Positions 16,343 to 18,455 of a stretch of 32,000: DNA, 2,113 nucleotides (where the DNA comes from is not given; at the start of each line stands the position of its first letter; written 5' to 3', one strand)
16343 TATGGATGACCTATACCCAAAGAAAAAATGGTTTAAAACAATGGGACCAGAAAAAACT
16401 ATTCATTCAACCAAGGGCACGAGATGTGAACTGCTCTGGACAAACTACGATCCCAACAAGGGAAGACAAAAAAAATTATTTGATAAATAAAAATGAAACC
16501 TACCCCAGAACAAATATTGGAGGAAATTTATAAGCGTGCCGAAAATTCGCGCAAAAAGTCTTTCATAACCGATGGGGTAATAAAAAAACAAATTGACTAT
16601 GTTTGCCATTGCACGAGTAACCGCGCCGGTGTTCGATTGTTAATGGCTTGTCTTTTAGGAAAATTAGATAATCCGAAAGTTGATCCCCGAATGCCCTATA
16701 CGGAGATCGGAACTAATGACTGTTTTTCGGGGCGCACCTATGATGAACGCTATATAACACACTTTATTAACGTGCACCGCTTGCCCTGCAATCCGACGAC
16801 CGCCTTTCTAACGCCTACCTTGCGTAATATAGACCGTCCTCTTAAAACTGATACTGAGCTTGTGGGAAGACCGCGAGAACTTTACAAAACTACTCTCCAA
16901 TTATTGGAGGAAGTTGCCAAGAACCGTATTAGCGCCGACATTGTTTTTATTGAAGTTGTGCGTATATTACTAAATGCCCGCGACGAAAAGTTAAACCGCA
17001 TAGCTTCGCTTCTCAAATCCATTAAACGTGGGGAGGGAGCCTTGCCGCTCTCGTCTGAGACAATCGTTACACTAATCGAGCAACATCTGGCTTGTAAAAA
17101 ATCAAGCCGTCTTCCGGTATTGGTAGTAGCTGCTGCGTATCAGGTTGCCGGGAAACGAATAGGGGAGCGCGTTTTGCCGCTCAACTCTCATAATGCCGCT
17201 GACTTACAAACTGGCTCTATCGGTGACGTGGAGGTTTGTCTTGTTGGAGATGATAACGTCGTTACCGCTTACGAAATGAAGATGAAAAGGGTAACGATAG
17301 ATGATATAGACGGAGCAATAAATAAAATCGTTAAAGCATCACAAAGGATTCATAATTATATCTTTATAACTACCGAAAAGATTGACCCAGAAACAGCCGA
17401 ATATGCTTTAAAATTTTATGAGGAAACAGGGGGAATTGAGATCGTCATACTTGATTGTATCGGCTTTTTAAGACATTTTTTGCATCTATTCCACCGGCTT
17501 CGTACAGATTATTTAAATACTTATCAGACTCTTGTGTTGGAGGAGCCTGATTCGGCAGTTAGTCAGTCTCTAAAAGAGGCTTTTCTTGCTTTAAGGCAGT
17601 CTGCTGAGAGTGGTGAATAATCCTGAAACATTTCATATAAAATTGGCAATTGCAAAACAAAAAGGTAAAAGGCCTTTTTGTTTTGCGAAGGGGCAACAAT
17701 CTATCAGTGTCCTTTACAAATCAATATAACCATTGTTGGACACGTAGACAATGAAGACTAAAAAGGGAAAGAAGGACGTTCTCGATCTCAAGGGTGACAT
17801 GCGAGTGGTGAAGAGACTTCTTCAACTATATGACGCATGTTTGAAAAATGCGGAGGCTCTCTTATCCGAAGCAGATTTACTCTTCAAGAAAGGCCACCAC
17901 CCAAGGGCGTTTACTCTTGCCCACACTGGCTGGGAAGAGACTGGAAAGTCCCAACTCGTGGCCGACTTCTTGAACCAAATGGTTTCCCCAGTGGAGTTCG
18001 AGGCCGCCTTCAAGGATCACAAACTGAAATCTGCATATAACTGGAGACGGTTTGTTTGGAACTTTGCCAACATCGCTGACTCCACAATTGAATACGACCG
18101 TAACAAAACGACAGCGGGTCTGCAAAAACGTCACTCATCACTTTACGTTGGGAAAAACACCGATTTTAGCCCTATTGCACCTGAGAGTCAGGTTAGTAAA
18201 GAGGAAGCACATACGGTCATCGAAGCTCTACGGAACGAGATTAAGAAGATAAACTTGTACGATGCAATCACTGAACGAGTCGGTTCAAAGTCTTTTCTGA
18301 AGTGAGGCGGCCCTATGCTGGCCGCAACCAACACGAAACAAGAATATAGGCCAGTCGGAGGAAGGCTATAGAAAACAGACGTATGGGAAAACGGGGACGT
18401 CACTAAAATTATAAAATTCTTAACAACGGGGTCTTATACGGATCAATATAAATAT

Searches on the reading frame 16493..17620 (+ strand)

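Call 6: search_protein_families(library=pfam, proteins=[window:16493-17620:+], max_evalue=0.01)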
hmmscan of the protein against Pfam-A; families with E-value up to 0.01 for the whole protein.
window:16493-17620:+ (375 aa): 1 family
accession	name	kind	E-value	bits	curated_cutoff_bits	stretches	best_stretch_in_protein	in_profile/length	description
PF09566.16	RE_SacI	-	0.00023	21.6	19.3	1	189-292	177-275/276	SacI restriction endonuclease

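Call 7: search_protein_families(library=ncbifam, proteins=[window:16493-17620:+], max_evalue=0.1)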
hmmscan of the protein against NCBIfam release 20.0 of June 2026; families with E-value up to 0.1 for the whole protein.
window:16493-17620:+ (375 aa): 1 family
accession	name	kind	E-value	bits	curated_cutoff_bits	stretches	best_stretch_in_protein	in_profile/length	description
TIGR02726.1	phenyl_P_delta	equivalog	0.051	13.8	281.95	1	215-272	68-122/169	phenylphosphate carboxylase subunit delta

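Call 62: search_protein_families(library=padloc, proteins=[window:16493-17620:+], max_evalue=0.001)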
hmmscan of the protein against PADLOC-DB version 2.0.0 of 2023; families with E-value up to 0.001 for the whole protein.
window:16493-17620:+ (375 aa): 0 families

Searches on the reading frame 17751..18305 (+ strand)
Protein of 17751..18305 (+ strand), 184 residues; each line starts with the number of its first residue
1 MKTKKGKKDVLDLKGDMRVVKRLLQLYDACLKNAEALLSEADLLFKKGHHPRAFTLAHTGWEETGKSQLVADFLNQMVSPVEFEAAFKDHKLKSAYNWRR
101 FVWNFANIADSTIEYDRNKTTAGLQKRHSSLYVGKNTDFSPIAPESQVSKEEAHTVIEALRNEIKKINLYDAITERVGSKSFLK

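Call 6: search_protein_families(library=pfam, proteins=[window:17751-18305:+], max_evalue=0.01)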
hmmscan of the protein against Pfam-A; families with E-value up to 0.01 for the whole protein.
window:17751-18305:+ (184 aa): 1 family
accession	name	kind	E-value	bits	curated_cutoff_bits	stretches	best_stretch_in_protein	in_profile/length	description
PF18728.6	HEPN_AbiV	-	3.6e-20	73.1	27.1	1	23-158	2-148/155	AbiV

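Call 7: search_protein_families(library=ncbifam, proteins=[window:17751-18305:+], max_evalue=0.1)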
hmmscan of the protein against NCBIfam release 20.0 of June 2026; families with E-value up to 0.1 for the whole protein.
window:17751-18305:+ (184 aa): 1 family
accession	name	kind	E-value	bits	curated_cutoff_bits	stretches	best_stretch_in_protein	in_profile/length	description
TIGR04498.1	AbiV_defense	subfamily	3.5e-21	76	27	1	26-160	2-142/143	AbiV family abortive infection protein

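Call 62: search_protein_families(library=padloc, proteins=[window:17751-18305:+], max_evalue=0.001)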
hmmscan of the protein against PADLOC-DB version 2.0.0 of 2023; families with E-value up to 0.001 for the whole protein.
window:17751-18305:+ (184 aa): 1 family
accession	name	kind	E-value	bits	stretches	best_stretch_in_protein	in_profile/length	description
PDLC02353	AbiV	-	3.4e-05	21.6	1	23-156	23-160/196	AbiV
